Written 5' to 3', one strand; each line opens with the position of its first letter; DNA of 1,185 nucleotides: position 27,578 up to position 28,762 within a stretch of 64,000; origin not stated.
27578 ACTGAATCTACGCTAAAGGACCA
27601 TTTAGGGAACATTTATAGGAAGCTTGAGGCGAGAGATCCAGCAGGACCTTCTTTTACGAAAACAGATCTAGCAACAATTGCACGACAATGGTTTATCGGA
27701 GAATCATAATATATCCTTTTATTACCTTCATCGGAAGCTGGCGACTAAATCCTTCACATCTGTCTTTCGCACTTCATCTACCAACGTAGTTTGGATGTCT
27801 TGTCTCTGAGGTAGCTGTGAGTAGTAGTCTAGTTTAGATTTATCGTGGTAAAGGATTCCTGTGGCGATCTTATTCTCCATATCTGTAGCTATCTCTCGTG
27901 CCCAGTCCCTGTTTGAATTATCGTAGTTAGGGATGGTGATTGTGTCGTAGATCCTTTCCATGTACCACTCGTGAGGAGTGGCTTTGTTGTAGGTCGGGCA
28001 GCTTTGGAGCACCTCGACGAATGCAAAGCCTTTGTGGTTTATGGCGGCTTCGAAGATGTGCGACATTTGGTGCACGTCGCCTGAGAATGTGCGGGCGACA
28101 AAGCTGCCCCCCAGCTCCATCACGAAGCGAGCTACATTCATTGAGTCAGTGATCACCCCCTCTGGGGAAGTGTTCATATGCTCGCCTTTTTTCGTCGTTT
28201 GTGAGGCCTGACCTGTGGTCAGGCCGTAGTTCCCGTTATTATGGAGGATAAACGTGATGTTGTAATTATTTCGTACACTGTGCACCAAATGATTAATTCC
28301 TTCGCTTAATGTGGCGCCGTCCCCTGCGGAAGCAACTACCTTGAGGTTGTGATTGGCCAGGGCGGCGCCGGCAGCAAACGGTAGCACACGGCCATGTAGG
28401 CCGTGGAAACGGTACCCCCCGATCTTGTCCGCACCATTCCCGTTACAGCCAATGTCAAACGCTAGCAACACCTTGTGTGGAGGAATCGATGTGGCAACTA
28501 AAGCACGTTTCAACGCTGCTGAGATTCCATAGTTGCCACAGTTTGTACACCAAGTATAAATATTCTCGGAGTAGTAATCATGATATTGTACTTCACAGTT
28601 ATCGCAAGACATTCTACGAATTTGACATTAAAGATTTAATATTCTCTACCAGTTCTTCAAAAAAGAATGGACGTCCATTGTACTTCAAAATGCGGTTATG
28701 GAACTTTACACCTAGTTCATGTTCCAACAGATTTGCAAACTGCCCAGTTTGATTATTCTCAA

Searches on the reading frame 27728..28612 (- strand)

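Call 76: search_protein_families(library=pfam, proteins=[window:27728-28612:-])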
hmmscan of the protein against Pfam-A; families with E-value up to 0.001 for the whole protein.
window:27728-28612:- (294 aa): 2 families
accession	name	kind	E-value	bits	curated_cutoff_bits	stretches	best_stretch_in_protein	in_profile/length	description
PF02775.26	TPP_enzyme_C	-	9.6e-27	94.1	21.9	1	67-201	24-151/151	Thiamine pyrophosphate enzyme, C-terminal TPP binding domain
PF12367.13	PFO_beta_C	-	2.4e-13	50.4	24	1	205-269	1-63/66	Pyruvate ferredoxin oxidoreductase beta subunit C terminal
